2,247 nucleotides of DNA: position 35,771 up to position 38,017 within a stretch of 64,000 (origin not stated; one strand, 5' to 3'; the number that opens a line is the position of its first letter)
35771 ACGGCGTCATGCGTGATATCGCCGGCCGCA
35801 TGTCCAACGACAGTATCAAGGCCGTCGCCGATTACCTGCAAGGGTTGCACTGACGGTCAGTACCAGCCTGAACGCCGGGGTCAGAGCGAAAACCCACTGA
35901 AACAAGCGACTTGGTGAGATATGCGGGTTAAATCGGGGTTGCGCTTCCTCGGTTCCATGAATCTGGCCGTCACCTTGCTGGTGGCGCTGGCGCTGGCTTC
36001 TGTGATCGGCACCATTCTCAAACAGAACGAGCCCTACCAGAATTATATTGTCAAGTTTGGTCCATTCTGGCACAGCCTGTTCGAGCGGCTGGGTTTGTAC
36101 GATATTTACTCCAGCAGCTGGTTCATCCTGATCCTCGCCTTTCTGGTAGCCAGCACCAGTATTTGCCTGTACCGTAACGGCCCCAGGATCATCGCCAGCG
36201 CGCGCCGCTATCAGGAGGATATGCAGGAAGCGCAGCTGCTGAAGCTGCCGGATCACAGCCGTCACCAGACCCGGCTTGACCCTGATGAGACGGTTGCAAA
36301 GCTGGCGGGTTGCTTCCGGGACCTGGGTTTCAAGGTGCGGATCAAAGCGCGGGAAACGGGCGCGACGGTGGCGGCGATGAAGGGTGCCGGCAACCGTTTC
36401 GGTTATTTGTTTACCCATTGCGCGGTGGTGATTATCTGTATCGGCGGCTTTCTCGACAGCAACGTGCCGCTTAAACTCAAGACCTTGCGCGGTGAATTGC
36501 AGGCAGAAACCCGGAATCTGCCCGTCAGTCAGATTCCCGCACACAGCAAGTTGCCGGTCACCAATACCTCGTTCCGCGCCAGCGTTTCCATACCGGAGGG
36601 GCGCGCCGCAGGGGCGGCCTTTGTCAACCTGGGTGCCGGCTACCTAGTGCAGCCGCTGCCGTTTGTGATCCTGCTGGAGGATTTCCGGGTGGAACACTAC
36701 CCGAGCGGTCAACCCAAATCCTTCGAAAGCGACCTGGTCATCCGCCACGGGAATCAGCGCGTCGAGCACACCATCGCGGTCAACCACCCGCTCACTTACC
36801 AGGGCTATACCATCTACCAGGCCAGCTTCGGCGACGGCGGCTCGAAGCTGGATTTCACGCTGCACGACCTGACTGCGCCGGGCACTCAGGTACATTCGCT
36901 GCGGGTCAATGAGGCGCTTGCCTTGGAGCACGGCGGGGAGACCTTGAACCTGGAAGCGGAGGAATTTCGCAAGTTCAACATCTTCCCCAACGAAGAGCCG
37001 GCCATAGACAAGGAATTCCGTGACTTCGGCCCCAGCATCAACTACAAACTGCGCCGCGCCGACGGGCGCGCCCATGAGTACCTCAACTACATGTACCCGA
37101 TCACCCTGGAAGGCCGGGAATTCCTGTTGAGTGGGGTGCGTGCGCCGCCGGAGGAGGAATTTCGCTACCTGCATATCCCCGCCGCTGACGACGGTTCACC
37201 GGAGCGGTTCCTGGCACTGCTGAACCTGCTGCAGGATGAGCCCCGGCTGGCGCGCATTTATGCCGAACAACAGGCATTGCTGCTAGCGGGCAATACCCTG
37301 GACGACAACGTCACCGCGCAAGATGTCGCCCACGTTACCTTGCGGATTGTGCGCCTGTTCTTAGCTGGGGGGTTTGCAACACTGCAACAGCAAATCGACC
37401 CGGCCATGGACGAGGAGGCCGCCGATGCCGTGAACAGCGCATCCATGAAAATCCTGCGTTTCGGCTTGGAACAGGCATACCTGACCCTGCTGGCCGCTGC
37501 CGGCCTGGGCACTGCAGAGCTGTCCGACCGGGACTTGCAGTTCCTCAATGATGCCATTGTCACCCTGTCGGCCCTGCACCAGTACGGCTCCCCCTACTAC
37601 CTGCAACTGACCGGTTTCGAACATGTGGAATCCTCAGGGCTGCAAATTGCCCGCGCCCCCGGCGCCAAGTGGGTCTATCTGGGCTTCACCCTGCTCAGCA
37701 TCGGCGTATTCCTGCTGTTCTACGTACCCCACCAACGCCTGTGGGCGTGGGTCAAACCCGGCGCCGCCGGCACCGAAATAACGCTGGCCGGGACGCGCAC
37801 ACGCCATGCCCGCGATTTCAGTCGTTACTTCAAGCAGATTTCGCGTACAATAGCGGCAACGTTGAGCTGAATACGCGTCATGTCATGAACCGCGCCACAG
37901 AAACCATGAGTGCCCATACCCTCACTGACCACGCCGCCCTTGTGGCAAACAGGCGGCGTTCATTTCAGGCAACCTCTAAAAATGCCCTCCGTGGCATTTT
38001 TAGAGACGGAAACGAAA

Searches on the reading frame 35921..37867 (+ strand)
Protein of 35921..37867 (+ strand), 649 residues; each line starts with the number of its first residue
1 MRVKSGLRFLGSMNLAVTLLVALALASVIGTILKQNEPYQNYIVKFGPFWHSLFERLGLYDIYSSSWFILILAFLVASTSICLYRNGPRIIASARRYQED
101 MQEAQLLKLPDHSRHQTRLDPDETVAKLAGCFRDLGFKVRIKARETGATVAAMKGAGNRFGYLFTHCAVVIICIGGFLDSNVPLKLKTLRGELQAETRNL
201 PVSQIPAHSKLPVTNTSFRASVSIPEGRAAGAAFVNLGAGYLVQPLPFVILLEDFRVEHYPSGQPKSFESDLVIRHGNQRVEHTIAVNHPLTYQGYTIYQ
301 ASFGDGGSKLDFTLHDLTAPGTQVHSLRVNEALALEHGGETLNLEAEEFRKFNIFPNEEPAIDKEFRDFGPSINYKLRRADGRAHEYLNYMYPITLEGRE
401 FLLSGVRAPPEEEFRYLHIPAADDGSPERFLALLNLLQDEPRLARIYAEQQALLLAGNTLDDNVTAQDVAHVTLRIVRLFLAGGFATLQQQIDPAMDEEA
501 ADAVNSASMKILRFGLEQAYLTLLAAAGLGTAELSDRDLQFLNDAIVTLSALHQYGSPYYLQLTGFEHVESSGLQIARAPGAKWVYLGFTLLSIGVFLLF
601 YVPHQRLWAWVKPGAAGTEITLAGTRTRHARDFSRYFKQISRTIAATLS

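Call 66: search_protein_families(library=pfam, proteins=[window:35921-37867:+], max_evalue=0.00001)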
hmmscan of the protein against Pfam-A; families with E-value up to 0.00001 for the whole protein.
window:35921-37867:+ (649 aa): 1 family
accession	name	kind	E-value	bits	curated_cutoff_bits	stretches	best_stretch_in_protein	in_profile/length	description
PF05140.19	ResB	-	3.1e-126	422.5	24.6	1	13-637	1-485/486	ResB-like family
